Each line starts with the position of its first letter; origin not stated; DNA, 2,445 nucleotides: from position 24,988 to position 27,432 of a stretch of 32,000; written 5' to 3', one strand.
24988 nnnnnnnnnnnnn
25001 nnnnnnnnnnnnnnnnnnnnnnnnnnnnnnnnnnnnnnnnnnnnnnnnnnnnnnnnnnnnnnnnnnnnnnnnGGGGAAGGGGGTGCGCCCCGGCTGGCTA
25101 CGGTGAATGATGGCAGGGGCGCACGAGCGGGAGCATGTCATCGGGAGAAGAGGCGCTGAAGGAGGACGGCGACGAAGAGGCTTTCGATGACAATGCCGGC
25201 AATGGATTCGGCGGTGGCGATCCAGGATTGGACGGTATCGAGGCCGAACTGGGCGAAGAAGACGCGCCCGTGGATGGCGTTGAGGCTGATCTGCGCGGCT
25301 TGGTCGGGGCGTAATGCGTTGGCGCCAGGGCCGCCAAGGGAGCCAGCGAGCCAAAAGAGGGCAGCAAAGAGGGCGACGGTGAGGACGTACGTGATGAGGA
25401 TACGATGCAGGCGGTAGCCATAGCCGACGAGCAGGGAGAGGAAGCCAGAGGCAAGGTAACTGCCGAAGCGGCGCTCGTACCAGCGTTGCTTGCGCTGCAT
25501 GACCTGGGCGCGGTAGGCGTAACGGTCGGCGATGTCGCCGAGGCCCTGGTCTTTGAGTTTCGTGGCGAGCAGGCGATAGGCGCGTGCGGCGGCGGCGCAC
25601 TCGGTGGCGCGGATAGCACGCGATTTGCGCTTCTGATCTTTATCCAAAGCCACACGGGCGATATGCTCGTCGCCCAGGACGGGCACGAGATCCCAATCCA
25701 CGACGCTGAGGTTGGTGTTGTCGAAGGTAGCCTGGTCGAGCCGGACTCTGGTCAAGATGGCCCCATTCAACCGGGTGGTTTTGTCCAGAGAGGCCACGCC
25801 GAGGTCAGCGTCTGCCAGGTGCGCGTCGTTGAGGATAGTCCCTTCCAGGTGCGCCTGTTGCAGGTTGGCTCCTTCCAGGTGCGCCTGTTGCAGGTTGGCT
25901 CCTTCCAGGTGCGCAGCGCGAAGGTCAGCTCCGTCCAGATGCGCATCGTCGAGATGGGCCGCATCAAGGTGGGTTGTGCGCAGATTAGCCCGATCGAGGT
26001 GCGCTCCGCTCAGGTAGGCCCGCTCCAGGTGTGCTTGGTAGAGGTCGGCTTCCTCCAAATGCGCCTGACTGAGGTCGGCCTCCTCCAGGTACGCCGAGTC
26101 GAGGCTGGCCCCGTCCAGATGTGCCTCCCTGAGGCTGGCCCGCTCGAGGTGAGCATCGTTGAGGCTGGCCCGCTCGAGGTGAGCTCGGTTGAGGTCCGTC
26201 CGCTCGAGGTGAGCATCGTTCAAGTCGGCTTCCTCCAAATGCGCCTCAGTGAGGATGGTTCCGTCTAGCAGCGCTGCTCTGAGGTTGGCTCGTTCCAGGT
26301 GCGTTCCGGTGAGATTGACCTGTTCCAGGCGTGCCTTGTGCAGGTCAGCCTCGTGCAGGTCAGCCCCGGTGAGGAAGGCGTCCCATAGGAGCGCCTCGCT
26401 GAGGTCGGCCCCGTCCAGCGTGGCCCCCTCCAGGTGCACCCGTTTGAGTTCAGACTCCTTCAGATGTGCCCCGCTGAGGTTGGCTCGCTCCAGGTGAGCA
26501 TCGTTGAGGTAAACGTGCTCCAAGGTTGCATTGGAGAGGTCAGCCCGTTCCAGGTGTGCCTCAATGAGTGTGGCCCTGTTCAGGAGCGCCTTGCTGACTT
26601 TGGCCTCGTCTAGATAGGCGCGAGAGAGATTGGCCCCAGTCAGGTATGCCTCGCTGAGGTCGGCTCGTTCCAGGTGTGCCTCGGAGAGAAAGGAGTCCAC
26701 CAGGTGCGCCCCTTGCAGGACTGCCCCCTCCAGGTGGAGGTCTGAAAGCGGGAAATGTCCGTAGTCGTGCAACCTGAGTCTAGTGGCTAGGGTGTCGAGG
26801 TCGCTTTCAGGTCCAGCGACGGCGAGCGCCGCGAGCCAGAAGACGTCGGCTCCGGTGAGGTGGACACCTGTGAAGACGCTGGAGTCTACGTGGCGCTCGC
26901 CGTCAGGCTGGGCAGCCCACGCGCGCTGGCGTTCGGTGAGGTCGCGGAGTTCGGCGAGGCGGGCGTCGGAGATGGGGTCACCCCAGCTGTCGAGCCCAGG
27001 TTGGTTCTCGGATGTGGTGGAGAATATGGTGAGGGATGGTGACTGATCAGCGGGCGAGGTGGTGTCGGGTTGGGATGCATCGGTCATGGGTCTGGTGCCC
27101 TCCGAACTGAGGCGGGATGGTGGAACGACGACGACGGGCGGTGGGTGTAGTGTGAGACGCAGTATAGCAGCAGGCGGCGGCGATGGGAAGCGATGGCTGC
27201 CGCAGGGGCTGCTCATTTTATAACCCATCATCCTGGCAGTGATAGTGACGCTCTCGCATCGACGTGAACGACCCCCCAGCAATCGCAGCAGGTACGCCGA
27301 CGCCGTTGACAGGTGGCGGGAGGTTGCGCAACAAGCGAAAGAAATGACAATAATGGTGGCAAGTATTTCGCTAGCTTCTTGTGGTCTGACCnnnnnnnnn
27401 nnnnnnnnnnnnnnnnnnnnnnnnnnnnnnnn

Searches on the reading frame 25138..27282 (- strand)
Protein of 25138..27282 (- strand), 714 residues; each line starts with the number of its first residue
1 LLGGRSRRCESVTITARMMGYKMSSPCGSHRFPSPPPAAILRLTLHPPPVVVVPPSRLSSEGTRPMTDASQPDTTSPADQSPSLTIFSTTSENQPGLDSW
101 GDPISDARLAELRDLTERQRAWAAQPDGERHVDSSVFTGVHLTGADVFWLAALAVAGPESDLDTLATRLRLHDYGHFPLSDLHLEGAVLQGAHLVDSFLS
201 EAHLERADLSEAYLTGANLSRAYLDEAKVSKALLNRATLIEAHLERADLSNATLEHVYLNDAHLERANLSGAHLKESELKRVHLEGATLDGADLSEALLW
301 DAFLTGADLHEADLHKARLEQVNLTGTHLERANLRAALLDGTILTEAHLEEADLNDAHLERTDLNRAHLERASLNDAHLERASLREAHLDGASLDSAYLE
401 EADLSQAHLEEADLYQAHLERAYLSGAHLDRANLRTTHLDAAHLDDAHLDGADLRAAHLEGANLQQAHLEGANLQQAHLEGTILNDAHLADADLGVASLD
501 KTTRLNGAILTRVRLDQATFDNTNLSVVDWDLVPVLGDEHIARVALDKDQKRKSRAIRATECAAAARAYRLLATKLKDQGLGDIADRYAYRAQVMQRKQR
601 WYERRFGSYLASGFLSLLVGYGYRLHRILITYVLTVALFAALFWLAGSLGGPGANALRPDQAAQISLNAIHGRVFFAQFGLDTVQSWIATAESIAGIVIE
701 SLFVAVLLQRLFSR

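Call 10: search_protein_families(library=pfam, proteins=[window:25138-27282:-], max_evalue=0.01)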
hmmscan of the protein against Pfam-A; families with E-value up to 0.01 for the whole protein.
window:25138-27282:- (714 aa): 5 families
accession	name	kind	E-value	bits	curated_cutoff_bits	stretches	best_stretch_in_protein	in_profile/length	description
PF00805.28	Pentapeptide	-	1.4e-76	251.9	20.2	10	289-326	3-40/40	Pentapeptide repeats (8 copies)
PF13599.13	Pentapeptide_4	-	1.3e-39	134.5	38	5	223-288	12-77/78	Pentapeptide repeat region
PF13576.12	Pentapeptide_3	-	2.1e-29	101.9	27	2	445-487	2-47/48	Pentapeptide repeats (9 copies)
PF03120.22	DNA_ligase_OB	-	0.0016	18.7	32.9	0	317-335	21-39/79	NAD-dependent DNA ligase OB-fold domain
PF25296.1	Decapeptide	-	0.0028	17.9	45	0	433-477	16-60/74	Decapeptide repeat region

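Call 84: find_encoding_contigs(protein=window:25138-27087:-, flank=10000, max_places=1)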
Protein window:25138-27087:- (649 aa): 1 contig read that carries it; 1 place shown.
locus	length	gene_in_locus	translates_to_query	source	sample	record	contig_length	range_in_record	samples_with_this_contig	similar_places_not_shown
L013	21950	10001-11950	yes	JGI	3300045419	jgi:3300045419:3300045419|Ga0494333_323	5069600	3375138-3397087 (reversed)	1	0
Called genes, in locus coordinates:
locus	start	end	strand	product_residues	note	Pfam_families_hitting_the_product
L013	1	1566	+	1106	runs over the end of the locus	PF04313:HSDR_N, PF04851:ResIII, PF18766:SWI2_SNF2, PF22679:T1R_D3-like, PF11867:T1RH-like_C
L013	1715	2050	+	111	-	PF07799:DUF1643 (weak)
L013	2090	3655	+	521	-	-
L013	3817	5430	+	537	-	-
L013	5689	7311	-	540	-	PF00672:HAMP (weak), PF00015:MCPsignal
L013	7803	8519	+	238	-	-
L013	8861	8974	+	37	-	-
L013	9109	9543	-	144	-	-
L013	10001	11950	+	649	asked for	PF00805:Pentapeptide, PF13599:Pentapeptide_4, PF00805:Pentapeptide, PF13599:Pentapeptide_4, PF13599:Pentapeptide_4, PF13599:Pentapeptide_4, PF00805:Pentapeptide, PF13599:Pentapeptide_4, +4 more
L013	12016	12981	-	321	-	-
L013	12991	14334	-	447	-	PF03237:Terminase_6N, PF04466:Terminase_3 (weak), PF17289:Terminase_6C (weak)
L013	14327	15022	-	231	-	PF13384:HTH_23 (weak)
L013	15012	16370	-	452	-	PF04860:Phage_portal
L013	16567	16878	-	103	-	-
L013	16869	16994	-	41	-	-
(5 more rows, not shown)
